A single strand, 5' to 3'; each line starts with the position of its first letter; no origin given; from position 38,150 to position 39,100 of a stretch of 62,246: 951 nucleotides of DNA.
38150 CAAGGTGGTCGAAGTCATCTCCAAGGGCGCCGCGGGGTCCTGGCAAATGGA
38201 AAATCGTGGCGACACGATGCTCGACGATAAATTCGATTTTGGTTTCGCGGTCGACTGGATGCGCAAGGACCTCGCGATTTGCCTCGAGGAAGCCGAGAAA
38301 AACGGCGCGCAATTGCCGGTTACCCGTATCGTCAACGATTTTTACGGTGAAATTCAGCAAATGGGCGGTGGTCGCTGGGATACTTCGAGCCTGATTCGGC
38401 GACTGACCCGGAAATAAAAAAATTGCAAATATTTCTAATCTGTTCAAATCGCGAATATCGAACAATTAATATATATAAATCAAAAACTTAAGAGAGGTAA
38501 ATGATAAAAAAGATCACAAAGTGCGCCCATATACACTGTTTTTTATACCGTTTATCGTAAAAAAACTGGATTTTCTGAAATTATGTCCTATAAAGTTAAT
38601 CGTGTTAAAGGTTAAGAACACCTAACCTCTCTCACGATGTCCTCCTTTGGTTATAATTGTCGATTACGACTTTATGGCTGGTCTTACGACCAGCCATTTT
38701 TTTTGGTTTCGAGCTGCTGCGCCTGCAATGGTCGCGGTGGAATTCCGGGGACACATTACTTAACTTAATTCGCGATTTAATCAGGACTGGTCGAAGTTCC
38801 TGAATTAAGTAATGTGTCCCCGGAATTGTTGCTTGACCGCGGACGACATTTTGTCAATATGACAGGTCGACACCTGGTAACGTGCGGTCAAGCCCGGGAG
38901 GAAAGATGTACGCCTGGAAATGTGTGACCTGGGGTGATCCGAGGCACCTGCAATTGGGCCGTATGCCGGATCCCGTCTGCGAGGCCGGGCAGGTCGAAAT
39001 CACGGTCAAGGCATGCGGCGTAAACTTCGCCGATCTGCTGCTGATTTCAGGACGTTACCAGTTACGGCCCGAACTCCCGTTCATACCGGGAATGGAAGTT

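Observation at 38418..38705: AT-rich (about 29% G+C) orphan island ending in a strong intrinsic terminator: candidate sRNA or micro-peptide locus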

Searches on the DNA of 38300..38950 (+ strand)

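Call 5: search_rna_families(source=window, start=38300, end=38950, threshold=evalue, max_evalue=10, show_alignments=3)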
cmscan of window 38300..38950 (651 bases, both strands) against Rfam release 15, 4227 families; matches with E-value up to 10: 7.
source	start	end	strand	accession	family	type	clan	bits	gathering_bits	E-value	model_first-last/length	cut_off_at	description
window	38632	38711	+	RF00519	suhB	Gene; sRNA;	CL00108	25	41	0.0064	1-77/77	no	Makes More Granules Regulator RNA (mmgR)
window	38747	38820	-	RF03681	mir-1295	Gene; miRNA;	-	25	100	0.024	1-78/78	no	mir-1295 microRNA precursor family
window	38739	38831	+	RF04024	mir-9571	Gene; miRNA;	-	22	100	0.12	1-86/86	no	mir-9571 microRNA precursor family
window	38504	38703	+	RF01808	MicX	Gene; sRNA;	-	21.4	75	0.02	1-194/194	no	MicX Vibrio cholerae sRNA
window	38630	38719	+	RF02579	tsr26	Gene; sRNA;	-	19.4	141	2.9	1-122/122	no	S. aureus tsr26 small RNA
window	38590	38699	+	RF02384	FasX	Gene; sRNA;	-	19.3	100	0.83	1-205/205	no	FasX small RNA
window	38675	38703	-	RF02053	STnc430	Gene; sRNA;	-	17.3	47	4.8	123-151/162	no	Enterobacterial sRNA STnc430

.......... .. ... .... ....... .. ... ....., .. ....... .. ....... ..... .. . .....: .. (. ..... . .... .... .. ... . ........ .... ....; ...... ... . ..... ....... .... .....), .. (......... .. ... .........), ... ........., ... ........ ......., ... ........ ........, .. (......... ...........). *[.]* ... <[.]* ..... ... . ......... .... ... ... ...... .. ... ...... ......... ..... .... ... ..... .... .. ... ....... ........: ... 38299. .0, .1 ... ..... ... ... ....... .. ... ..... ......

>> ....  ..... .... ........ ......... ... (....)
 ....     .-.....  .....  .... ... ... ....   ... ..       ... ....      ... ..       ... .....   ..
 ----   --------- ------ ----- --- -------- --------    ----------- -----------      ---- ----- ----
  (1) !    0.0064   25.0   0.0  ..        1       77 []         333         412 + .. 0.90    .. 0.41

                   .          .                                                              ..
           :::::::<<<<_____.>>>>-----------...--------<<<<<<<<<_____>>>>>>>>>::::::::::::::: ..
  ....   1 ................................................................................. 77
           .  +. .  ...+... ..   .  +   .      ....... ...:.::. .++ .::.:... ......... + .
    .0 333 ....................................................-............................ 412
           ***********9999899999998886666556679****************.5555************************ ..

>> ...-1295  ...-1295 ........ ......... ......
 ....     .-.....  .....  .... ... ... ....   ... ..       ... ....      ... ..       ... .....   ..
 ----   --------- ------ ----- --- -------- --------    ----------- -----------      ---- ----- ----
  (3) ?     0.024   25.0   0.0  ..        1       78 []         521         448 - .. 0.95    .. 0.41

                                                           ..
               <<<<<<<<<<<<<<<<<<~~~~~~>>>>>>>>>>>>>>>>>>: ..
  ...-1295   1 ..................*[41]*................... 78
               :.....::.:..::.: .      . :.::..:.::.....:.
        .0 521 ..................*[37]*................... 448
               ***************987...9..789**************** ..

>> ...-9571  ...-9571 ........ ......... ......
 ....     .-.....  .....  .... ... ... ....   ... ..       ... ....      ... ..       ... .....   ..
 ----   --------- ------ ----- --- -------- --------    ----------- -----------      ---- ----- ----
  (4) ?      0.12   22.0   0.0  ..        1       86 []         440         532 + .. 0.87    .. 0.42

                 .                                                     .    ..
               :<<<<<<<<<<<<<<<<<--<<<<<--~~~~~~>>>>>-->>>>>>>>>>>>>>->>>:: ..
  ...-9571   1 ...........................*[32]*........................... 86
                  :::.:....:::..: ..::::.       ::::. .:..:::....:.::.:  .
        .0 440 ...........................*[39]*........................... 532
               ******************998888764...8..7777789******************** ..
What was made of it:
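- On Rfam RF00519 suhB/MmgR (alpha-r8): 25.0 bits for the window (call 5). In the cmscan alignment the pairs of the first model hairpin are flagged as non-standard (call 5).
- On Rfam RF02278 Betaproteobacteria toxic sRNA: No hit for the window at E up to 10 (call 5).
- On Rfam RF00112 CyaR and all other Rfam 15 families: The region at E up to 10 returns only weak chance-level hits (call 5).
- Closest known: Alpha-proteobacterial anti-SD sRNAs: MmgR. Different: In the cmscan alignment the match is carried mainly by the terminator, and the model's CCUCCCU region is not aligned to this RNA's CCUCC (call 5).
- Closest known: CyaR. Different: There is no Rfam match to CyaR even at E up to 10 (call 5).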

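Call 44: build_rna_model(alignment_id=A6, structure=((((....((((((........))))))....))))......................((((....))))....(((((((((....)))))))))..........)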
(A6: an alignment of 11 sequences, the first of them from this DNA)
Model R1 built from alignment A6 (11 sequences, 106 columns); structure: as given.
model positions 104; base pairs 23; branch points 2; effective number of sequences 0.88; information 0.589 bits per position. Calibrated on 0.2 Mb of random sequence (short: E-values are rough).
structure used (alignment columns):
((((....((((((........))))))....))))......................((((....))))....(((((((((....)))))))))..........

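Call 46: search_with_rna_model(model_id=R1, sources=[window, L004, L005, L006, L007, L008, L009, L010, L011, L012, L013, L014, L015, L016, L017, L018, L019, L020, L021, L022, L023, L024, L025, L026, L027, L028, L029, L030, L031, L032, L033, L034, L035, L036, L037, L038, L039, L040, L041, L042, L043, L044, L045, L046, L047, L048, L049, L050, L051, L052, L053, L054, L055, L056, L057, L058, L059, L060, L061, L062, L063, L064, L065, L066, L067, L068, L069, L070, L071, L072, L073, L074, L075, L076, L077, L078, L079, L080, L081, L082, L083], max_evalue=1)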
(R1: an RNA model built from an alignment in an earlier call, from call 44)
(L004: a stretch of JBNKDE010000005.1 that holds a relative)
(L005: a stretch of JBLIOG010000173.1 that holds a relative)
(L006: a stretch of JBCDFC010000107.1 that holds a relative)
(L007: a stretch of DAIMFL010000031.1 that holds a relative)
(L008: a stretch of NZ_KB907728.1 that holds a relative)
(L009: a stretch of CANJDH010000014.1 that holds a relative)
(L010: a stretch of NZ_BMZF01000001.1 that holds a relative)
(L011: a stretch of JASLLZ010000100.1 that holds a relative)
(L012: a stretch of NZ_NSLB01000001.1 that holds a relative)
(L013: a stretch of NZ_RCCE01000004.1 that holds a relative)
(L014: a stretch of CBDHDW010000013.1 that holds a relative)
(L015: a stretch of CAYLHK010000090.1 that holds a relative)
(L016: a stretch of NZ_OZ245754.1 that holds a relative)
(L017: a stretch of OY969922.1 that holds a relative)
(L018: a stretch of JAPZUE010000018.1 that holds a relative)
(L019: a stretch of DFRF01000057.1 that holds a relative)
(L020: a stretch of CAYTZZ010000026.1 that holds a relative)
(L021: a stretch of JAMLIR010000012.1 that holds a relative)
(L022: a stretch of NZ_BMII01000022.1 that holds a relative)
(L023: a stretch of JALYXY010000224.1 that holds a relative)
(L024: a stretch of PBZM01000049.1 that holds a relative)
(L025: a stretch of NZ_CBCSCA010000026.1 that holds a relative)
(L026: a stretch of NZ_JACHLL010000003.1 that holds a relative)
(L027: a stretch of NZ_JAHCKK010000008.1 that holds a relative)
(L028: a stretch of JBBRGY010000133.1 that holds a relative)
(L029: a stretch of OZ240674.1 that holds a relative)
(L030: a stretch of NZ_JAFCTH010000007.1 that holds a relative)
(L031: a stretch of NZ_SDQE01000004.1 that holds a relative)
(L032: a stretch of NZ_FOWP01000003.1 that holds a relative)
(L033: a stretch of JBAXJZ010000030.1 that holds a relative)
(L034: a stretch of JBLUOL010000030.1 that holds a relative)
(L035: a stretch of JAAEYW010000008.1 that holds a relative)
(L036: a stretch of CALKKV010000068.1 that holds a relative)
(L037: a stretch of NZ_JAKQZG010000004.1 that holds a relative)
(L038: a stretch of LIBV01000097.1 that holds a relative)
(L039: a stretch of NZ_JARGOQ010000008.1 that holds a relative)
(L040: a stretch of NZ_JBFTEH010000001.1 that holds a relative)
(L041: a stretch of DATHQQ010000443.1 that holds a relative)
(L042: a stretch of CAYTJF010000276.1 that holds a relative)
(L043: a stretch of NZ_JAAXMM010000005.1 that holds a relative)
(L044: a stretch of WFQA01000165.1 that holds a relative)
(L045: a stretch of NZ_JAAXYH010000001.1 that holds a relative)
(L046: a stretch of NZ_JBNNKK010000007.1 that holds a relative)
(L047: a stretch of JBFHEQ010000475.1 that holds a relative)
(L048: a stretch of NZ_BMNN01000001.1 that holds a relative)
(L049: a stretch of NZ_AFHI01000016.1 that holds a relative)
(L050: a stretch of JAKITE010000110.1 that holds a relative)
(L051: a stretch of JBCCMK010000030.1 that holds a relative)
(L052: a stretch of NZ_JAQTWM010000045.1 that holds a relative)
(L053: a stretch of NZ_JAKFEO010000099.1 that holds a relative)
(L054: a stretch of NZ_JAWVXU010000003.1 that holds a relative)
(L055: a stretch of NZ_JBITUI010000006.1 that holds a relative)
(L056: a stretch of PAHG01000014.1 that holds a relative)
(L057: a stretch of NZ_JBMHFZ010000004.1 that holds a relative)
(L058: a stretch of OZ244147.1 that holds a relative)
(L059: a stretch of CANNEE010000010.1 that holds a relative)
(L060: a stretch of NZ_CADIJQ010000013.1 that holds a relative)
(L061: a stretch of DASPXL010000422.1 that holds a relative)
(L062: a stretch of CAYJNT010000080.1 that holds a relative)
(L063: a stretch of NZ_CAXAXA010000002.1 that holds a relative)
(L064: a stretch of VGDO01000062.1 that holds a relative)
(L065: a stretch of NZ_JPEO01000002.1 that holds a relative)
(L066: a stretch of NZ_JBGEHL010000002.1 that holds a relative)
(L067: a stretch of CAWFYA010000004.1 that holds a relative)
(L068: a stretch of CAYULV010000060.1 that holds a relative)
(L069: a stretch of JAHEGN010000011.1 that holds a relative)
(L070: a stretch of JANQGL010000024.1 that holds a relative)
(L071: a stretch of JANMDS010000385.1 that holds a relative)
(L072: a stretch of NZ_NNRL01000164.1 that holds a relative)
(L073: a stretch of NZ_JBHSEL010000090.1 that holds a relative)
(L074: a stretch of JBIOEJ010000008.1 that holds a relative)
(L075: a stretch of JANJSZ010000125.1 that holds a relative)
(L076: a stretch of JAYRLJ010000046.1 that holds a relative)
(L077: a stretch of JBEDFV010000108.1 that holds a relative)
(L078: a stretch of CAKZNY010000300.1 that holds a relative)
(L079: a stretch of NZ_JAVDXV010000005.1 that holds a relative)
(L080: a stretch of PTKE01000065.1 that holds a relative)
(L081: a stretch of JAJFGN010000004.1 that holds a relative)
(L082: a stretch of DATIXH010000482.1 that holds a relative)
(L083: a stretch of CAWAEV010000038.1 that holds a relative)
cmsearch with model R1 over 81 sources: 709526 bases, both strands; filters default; matches with E-value up to 1: 3.
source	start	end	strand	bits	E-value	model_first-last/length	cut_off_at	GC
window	38601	38704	+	135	2.7e-28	1-104/104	no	0.4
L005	6011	6116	+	57.3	2.9e-10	1-104/104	no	0.39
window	38558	38636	-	32.1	0.0002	1-104/104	no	0.32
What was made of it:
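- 38601..38704 (+): sRNA gene (about 104 nt): helix P1, seed, helix P2, terminator. CM R1 scores it at 135 bits, E = 2.7e-28, full length, and it is the only true copy in the window (call 46).
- Tried and rejected: CM R1 finds the RNA only in L005 (call 46).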

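Call 47: search_with_rna_model(model_id=R1, sources=[window, L005, L084, L086, L087, L088, L089, L093, L095, L097, L098, L099, L100, L102, L103, L104, L105, L106, L107, L108, L109, L110, L111, L112, L113, L114, L115, L116, L117, L118, L120, L121, L122, L123, L124, L125, L126, L127, L128, L130, L131, L132, L133, L134, L135, L136, L137, L138, L139, L140, L141, L142, L143, L144, L145, L146, L147, L148, L149, L150, L151, L152, L153, L154, L155, L156, L157, L158, L159, L160, L161, L162, L163, L164, L165, L166, L167, L168, L169, L170, L171, L172, L173, L174, L175, L176], max_evalue=0.01, make_alignment=true)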
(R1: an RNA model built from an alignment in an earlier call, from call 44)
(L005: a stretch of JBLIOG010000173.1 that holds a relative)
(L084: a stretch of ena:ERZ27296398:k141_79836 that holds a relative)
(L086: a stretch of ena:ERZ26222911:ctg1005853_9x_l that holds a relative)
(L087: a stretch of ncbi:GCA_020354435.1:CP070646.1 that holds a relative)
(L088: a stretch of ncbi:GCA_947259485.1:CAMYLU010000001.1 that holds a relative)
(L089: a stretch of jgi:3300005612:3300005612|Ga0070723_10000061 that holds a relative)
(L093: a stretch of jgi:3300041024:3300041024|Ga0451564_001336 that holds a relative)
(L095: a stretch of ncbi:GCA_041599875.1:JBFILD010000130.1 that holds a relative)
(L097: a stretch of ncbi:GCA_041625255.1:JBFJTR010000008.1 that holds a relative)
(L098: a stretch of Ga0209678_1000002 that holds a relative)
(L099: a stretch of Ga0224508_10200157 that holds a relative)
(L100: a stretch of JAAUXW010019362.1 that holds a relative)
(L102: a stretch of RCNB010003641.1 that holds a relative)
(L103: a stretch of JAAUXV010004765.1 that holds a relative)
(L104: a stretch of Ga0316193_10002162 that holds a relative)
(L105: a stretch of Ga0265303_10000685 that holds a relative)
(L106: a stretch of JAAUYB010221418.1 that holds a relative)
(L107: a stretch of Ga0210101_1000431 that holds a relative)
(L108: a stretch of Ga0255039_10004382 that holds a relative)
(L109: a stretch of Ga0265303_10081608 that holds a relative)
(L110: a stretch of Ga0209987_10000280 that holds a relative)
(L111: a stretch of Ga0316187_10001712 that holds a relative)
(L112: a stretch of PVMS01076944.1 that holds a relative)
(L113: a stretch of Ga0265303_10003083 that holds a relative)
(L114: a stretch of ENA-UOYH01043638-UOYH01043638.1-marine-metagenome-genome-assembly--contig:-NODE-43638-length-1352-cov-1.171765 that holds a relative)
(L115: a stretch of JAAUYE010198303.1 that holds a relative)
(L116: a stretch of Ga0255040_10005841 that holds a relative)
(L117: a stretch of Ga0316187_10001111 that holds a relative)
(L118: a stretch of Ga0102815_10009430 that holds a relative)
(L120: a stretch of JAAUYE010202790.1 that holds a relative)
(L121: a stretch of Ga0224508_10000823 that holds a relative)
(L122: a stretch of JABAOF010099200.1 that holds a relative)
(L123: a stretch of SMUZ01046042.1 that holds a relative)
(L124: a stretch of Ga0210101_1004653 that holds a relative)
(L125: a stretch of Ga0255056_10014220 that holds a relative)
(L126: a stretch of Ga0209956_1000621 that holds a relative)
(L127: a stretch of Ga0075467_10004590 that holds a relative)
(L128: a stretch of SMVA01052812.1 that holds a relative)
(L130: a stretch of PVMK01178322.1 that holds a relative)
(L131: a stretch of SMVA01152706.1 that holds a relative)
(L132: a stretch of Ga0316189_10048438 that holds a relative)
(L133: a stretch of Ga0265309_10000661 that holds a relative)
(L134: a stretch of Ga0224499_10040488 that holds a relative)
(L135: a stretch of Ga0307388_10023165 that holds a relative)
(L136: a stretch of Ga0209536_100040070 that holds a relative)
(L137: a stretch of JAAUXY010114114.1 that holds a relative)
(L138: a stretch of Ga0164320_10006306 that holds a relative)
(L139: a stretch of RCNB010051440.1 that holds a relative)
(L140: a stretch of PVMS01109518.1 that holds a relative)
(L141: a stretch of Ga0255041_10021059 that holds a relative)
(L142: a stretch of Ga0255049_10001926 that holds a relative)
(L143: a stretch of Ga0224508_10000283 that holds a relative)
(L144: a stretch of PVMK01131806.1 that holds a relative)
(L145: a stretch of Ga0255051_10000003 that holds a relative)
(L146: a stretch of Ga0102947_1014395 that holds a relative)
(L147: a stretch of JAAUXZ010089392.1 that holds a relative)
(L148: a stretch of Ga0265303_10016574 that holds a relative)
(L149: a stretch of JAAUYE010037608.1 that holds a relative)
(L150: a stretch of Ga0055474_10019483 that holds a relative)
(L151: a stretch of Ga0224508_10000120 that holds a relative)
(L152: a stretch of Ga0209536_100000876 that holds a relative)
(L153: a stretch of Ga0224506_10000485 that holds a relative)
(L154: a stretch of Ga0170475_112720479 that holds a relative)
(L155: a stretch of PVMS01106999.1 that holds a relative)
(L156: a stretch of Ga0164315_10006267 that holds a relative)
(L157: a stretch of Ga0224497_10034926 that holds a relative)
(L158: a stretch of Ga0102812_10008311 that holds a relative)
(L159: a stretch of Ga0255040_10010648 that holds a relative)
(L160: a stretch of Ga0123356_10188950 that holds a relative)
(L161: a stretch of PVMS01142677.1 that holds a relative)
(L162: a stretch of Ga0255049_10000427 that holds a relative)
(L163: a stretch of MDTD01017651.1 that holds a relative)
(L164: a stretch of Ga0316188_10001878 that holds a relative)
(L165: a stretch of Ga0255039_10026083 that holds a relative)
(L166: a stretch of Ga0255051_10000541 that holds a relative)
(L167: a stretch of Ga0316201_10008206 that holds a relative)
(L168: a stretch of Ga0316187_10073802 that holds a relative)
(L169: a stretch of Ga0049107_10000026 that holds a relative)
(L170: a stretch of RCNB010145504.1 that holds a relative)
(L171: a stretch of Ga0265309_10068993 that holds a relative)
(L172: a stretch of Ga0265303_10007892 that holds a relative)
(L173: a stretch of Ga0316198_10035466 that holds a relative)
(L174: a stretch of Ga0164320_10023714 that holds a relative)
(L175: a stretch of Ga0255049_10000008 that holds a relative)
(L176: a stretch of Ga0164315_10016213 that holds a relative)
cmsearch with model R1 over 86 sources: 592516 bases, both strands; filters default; matches with E-value up to 0.01: 94.
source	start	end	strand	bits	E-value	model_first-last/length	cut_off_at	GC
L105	5914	6017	-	136.7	8.9e-29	1-104/104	no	0.41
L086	3644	3747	+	136.4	1.1e-28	1-104/104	no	0.41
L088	3653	3756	+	136.4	1.1e-28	1-104/104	no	0.41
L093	3554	3657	+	136.4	1.1e-28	1-104/104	no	0.41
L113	443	546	-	136.4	1.1e-28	1-104/104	no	0.41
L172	87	190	-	136.4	1.1e-28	1-104/104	no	0.41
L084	3552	3655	+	136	1.3e-28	1-104/104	no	0.41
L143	3638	3741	-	135.9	1.4e-28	1-104/104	no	0.4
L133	5342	5445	+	135.1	2.1e-28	1-104/104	no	0.42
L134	1393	1496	-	135.1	2.1e-28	1-104/104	no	0.42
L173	2725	2828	-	135.1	2.1e-28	1-104/104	no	0.42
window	38601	38704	+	135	2.3e-28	1-104/104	no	0.4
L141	1517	1620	-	134.8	2.4e-28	1-104/104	no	0.42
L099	748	851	-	134.1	3.6e-28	1-104/104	no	0.4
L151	897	1000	-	133.4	5.2e-28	1-104/104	no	0.4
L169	6910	7013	-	132.4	9.1e-28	1-104/104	no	0.43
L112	2510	2613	-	132.1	1e-27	1-104/104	no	0.4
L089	3553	3656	+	131.6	1.4e-27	1-104/104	no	0.42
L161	2384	2487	+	129.2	5e-27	1-104/104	no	0.44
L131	5434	5537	-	128.8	6.2e-27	1-104/104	no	0.42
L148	4769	4870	-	126.1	2.6e-26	3-104/104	5'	0.4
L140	5694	5798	-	126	2.7e-26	1-104/104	no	0.42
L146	1185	1287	+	125.9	2.8e-26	1-104/104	no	0.44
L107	12358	12460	-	125.6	3.4e-26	1-104/104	no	0.43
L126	186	288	-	125.6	3.4e-26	1-104/104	no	0.43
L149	3911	4014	+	125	4.6e-26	1-104/104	no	0.42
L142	7709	7810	+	124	8.1e-26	1-104/104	no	0.42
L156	5399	5500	-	124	8.1e-26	1-104/104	no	0.42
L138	2226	2330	+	120.5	5.1e-25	1-104/104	no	0.39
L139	1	103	-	120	6.7e-25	1-104/104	no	0.42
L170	697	801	+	117.4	2.8e-24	1-104/104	no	0.44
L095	3545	3647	+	116.6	4.2e-24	1-104/104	no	0.44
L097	3545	3647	+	116.6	4.2e-24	1-104/104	no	0.44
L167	138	240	+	116.2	5.1e-24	1-104/104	no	0.44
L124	54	155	-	116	5.8e-24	1-104/104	no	0.44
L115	11814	11915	-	114.3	1.4e-23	1-104/104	no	0.42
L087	3568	3671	+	112.8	3.2e-23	1-104/104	no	0.46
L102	3494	3598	-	112.7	3.3e-23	1-104/104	no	0.42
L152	11631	11735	+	111.9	5.1e-23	1-104/104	no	0.46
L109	1507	1609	+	111.3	7.1e-23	1-104/104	no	0.42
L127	9690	9793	+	110.2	1.3e-22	1-104/104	no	0.42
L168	455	559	+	110.1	1.3e-22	1-104/104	no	0.45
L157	602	703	+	109.6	1.7e-22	1-104/104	no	0.43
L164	6588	6691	+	109.6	1.8e-22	1-104/104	no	0.44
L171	265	368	+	109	2.5e-22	1-104/104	no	0.41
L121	8947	9048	+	108.9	2.5e-22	1-104/104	no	0.46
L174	697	799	+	108.9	2.5e-22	1-104/104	no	0.45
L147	3640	3742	+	105.1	1.9e-21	1-104/104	no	0.41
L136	5187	5291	+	103.3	5.1e-21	1-104/104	no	0.47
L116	2238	2340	-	100.5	2.3e-20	1-104/104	no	0.43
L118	3487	3589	-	100.5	2.3e-20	1-104/104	no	0.43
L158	3547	3649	+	100.5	2.3e-20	1-104/104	no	0.43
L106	1006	1105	+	98.4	7e-20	1-104/104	no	0.41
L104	6867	6969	-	93.3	1e-18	1-104/104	no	0.43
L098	1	75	+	90.5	4.6e-18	30-104/104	5'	0.41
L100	2689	2787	-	90.1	5.9e-18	1-104/104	no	0.45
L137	1414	1512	+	90.1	5.9e-18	1-104/104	no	0.45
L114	896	998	+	88.8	1.2e-17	1-104/104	no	0.41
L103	1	73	-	88.1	1.7e-17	1-73/104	3'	0.4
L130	1032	1137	+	86.7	3.6e-17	1-104/104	no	0.38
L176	1249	1354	-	86.7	3.6e-17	1-104/104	no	0.38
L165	1380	1485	-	85.3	7.8e-17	1-104/104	no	0.39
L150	1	91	+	83.2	2.3e-16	15-104/104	5'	0.44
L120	1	72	-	83.1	2.4e-16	1-72/104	3'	0.39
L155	2100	2205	-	73.9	3.4e-14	1-104/104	no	0.38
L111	8830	8911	-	73.6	4e-14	24-104/104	5'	0.44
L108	104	208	+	69.2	4.1e-13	1-104/104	no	0.4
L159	422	527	-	67.3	1.2e-12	1-104/104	no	0.38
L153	553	663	-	67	1.3e-12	1-104/104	no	0.42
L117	11490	11551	+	62.1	1.8e-11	1-63/104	3'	0.42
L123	1689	1802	-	59.8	6.3e-11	1-104/104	no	0.39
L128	3309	3422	+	59.8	6.4e-11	1-104/104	no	0.4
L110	6281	6381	+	57.9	1.7e-10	1-104/104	no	0.32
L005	6011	6116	+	57.3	2.4e-10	1-104/104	no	0.39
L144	8145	8242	+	55.5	6.2e-10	1-104/104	no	0.35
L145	837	937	+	55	8.3e-10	1-104/104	no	0.35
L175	1948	2048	+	55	8.3e-10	1-104/104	no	0.35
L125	1559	1659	-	54.4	1.1e-09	1-104/104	no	0.36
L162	678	782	-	54.1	1.4e-09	1-104/104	no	0.38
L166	11195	11299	-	54.1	1.4e-09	1-104/104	no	0.38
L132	2281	2380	-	45.8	1.1e-07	1-104/104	no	0.46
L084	3508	3587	-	33.2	9.2e-05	1-104/104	no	0.35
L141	1585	1668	+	29.4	0.00071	1-104/104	no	0.33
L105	5982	6112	+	29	0.00088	1-104/104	no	0.32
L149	3868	3946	-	28.9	0.00095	1-104/104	no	0.33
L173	2793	2923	+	26.6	0.0033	1-104/104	no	0.35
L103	38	117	+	26.3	0.0037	1-104/104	no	0.32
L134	1461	1517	+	26.1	0.0042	1-57/104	3'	0.37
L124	122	250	+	25.3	0.0064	1-104/104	no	0.34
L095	3520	3580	-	25.1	0.0072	1-104/104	no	0.38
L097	3520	3580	-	25.1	0.0072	1-104/104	no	0.38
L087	3520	3603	-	24.9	0.0078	1-104/104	no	0.32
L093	3506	3589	-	24.6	0.0094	1-104/104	no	0.32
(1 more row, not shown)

Alignment A7: 94 matches aligned to the model, 232 columns, each read 5' to 3' on its own strand. Consensus structure (alignment columns), stored with it:
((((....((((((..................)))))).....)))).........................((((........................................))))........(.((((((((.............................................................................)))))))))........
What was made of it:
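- Closest known: Betaproteobacteria toxic small RNA. Different: This RNA is single-copy in the window and in every locus (calls 46, 47).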
